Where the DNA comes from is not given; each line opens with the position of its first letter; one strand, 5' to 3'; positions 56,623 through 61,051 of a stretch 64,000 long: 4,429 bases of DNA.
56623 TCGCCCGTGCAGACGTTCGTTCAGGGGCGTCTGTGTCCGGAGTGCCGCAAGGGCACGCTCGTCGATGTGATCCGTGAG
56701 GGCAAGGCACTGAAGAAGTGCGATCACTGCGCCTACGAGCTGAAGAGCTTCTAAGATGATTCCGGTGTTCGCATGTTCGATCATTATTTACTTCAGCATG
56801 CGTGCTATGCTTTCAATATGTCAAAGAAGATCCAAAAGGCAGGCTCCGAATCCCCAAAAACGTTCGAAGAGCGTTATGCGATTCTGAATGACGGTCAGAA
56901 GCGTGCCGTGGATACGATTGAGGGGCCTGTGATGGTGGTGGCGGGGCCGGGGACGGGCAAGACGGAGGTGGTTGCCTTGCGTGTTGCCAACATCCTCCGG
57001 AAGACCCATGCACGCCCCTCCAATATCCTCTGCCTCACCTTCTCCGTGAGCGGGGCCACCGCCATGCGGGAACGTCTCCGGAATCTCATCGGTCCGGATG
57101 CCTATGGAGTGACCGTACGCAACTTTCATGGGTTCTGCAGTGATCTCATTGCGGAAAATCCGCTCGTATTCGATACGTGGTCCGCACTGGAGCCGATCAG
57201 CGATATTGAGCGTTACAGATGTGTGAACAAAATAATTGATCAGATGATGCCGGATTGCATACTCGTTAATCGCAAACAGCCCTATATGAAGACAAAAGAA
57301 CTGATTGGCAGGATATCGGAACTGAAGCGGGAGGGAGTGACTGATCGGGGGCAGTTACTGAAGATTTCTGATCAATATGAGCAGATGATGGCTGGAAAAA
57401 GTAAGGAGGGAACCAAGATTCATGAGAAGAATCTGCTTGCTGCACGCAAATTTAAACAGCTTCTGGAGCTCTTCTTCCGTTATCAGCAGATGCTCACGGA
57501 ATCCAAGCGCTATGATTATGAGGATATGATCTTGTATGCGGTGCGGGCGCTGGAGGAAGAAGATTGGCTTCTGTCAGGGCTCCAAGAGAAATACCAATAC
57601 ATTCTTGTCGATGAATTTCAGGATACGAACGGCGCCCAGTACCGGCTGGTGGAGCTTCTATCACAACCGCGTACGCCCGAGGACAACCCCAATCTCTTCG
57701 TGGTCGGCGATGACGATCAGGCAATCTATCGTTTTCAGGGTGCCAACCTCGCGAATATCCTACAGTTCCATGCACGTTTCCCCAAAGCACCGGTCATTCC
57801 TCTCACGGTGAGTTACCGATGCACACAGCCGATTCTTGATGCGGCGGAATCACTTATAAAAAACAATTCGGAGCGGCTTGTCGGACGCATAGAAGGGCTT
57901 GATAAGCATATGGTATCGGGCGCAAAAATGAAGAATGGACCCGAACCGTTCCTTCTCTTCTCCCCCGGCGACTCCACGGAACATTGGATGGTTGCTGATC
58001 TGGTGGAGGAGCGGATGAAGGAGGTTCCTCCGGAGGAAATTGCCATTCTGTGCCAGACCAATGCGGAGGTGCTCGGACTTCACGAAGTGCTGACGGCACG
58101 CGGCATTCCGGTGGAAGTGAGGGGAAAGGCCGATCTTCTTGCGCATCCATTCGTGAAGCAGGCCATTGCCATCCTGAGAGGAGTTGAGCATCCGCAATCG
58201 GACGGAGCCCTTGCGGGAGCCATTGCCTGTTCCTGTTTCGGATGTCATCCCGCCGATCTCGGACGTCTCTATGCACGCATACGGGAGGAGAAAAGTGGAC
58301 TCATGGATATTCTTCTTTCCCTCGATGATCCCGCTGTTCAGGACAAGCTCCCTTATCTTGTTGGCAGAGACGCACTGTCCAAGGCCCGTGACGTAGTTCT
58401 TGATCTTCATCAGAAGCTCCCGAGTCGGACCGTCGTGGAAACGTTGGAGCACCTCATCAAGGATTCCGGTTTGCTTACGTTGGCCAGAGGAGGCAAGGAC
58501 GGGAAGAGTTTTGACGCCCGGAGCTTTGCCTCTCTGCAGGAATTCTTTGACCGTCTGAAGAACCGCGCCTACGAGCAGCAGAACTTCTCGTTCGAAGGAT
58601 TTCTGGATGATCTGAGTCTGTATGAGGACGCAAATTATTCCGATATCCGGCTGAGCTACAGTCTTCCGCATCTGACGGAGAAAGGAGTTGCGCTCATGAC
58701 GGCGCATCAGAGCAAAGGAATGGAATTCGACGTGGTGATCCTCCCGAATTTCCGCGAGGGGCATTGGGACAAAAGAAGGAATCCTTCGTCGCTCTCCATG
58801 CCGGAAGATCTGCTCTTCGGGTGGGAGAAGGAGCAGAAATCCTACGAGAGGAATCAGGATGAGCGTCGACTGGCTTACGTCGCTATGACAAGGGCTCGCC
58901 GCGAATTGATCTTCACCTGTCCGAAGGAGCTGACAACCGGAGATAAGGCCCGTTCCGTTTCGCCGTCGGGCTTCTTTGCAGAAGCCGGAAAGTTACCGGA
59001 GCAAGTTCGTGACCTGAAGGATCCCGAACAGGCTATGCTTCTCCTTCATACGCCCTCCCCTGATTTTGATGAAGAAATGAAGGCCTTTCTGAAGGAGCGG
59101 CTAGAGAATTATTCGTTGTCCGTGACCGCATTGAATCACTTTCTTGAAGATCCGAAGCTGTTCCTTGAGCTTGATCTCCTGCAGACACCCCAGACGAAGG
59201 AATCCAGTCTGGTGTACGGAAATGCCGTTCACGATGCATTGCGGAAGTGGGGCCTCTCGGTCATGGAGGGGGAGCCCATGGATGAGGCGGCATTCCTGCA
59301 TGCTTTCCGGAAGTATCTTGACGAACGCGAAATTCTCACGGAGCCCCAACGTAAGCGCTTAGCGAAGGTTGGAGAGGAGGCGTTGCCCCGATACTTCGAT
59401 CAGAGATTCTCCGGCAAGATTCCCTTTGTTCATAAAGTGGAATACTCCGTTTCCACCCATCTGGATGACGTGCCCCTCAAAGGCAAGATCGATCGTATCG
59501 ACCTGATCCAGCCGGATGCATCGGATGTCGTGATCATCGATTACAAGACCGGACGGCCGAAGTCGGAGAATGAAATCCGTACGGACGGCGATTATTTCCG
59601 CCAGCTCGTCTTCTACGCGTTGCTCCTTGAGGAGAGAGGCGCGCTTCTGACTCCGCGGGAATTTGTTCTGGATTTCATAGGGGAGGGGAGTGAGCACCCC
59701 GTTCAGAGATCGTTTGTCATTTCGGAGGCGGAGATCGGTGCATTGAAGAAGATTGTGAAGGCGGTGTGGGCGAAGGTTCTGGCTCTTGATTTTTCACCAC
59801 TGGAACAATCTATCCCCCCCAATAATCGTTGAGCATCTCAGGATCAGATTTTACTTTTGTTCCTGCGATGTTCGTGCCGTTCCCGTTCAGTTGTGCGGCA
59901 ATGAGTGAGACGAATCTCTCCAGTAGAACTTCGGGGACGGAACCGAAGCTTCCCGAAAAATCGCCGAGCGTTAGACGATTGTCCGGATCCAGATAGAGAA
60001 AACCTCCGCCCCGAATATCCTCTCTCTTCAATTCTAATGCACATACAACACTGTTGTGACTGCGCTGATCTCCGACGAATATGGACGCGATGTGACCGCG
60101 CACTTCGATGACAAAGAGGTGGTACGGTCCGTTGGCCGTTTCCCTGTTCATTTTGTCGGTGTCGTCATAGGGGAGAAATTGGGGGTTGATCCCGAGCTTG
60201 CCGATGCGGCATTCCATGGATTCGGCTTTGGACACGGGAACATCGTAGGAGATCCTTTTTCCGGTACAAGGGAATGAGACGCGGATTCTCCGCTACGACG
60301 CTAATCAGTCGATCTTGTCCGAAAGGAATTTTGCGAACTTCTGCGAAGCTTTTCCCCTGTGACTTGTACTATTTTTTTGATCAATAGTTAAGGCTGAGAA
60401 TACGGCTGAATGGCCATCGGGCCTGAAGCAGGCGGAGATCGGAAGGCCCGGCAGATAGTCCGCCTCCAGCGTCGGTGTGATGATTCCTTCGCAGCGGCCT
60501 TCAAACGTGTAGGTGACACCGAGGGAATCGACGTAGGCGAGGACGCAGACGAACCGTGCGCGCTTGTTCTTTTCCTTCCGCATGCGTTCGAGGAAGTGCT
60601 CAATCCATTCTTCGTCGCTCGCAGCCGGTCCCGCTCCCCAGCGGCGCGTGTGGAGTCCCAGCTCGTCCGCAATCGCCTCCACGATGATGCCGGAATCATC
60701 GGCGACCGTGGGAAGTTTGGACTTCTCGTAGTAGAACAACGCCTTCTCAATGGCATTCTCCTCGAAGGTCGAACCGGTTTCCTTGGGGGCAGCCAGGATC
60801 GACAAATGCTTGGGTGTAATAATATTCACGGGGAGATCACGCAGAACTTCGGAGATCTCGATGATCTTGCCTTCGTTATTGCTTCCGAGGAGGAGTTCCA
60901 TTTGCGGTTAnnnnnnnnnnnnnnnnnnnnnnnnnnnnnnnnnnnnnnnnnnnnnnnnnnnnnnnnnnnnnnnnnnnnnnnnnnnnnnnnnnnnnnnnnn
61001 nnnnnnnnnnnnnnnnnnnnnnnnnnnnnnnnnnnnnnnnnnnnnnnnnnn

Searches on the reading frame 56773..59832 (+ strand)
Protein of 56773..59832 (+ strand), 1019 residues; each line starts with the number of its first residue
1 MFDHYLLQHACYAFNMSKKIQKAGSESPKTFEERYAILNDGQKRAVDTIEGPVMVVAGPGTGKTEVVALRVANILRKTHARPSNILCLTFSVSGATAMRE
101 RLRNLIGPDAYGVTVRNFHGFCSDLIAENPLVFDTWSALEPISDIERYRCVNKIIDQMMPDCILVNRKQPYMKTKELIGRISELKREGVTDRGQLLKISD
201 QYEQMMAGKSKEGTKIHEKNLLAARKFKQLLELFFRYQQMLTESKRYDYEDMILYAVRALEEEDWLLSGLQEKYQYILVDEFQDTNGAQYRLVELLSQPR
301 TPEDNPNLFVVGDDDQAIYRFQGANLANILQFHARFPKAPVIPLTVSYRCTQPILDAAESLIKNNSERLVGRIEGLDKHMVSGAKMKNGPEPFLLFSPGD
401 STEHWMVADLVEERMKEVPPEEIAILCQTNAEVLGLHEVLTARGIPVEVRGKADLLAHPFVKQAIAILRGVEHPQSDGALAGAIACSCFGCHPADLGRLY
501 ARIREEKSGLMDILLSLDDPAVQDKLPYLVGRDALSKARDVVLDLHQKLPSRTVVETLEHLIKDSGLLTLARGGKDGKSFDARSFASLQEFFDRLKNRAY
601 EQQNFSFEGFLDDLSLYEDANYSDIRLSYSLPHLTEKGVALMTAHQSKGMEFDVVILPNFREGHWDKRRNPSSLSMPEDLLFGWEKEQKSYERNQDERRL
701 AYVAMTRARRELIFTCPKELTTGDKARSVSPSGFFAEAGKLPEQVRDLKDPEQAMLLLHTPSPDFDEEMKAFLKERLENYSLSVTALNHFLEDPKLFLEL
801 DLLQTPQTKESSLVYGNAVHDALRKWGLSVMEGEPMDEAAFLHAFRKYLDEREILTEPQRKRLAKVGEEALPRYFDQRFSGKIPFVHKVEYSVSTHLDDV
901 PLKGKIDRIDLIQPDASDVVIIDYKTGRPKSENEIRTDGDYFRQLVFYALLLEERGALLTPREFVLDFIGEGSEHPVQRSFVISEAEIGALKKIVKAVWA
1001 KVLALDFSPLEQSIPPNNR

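Call 10: search_protein_families(library=pfam, proteins=[window:56773-59832:+], max_evalue=0.001)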
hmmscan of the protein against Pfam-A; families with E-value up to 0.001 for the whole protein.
window:56773-59832:+ (1019 aa): 5 families
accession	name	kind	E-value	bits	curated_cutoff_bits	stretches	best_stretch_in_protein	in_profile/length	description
PF00580.27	UvrD-helicase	-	5.7e-60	203.7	23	1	38-337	1-271/271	UvrD/REP helicase N-terminal domain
PF13361.12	UvrD_C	-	1.1e-29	104.4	25.6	1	343-716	2-347/350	UvrD-like helicase C-terminal domain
PF12705.13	PDDEXK_1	-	1.8e-21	77.6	22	1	781-1009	1-231/247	PD-(D/E)XK nuclease superfamily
PF13245.12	AAA_19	-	1.4e-15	58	25.1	1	42-321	1-133/134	AAA domain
PF13538.12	UvrD_C_2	-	2e-09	37.6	27.4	0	689-714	26-51/52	UvrD-like helicase C-terminal domain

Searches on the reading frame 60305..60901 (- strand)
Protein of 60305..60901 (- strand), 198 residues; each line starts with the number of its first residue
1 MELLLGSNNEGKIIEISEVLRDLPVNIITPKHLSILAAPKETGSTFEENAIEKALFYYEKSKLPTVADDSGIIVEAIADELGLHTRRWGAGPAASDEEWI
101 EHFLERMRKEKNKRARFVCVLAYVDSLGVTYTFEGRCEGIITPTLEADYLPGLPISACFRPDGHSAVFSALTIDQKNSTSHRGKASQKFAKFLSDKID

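Call 38: search_protein_families(library=pfam, proteins=[window:60305-60901:-], max_evalue=0.01)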
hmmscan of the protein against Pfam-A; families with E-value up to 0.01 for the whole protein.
window:60305-60901:- (198 aa): 1 family
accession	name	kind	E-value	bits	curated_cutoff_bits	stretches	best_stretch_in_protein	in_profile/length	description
PF01725.21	Ham1p_like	-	4.5e-41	141.2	22.5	1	4-192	2-186/186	Ham1 family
